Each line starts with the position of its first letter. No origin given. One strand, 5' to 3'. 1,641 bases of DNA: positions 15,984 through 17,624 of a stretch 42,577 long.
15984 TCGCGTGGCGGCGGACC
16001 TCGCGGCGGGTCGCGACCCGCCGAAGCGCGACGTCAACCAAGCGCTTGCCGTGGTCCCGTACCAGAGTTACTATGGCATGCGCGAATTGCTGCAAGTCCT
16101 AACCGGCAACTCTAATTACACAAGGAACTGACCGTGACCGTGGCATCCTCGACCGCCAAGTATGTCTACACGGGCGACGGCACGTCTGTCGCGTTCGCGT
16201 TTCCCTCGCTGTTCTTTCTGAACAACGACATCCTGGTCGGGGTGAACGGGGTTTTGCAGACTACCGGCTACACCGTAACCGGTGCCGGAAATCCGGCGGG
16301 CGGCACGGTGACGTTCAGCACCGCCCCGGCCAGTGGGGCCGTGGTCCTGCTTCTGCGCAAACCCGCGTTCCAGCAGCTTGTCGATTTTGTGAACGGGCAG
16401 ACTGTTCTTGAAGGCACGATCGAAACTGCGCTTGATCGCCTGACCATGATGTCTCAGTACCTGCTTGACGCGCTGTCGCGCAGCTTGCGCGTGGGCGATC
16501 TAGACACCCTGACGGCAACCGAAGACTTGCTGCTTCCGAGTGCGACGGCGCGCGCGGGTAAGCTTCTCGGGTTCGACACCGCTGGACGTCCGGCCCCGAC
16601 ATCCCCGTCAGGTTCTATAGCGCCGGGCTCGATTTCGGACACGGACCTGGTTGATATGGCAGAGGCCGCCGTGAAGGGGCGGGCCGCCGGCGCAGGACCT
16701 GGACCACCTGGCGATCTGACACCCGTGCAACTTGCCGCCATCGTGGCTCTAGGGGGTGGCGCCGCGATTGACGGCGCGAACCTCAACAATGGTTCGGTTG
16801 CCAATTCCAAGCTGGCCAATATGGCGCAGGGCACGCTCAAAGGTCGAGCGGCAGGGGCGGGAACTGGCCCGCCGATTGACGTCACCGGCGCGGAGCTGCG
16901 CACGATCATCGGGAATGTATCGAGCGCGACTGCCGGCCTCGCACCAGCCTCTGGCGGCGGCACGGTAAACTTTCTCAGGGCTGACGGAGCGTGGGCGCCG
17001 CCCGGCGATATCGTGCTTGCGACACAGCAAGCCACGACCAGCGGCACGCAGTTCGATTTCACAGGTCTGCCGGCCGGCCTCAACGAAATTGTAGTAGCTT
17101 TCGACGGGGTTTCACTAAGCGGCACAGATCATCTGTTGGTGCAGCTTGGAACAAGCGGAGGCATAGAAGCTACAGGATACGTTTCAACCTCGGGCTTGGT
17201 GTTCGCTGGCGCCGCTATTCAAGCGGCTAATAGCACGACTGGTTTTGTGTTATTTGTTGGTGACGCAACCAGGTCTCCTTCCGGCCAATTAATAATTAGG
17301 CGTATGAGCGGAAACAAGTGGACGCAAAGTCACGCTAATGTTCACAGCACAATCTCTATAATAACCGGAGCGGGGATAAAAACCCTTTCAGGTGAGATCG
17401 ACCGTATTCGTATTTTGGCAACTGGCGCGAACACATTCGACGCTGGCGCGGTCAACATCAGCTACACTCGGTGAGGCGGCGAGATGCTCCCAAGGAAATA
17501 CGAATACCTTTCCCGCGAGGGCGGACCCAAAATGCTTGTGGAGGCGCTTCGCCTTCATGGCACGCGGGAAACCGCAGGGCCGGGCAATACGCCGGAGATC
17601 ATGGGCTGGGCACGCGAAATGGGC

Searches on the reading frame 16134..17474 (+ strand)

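Call 40: search_protein_families(library=phrogs, proteins=[window:16134-17474:+], max_evalue=0.001)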
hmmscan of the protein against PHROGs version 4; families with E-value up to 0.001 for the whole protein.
window:16134-17474:+ (446 aa): 15 families
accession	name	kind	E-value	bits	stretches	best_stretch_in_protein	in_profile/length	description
phrog_1640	-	tail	1.8e-28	101.1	1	1-119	1-126/765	tail protein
phrog_30017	-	unknown function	1.7e-19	70.3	1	1-119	1-125/1025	-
phrog_18673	-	tail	2e-17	64.4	2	264-445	98-286/373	tail fiber protein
phrog_28871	-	unknown function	1e-15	57.6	1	1-119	1-119/946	-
phrog_13893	-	tail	2.1e-12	47.2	1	1-120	1-127/648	tail protein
phrog_29482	-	unknown function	4.5e-12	46.6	1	301-444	335-475/477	-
phrog_6518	-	tail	1.3e-11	44.4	1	7-117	4-118/793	tail fiber protein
phrog_2710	-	tail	1.6e-10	41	1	2-114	5-121/781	tail fiber protein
phrog_32960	-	unknown function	5.2e-09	35.9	1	1-114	1-121/762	-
phrog_30390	-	unknown function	1.9e-08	34.2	2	214-303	641-735/766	-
phrog_38237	-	unknown function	4.2e-08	33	1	1-119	1-126/697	-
phrog_17220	-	unknown function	1e-07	31.6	1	1-112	1-119/868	-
phrog_8649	-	unknown function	1.3e-07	31.6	1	1-118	1-125/743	-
phrog_36601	-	tail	2.7e-07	30.2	1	1-120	15-141/1084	tail fiber protein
phrog_5662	-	tail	0.00018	21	1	1-118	1-125/729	tail fiber protein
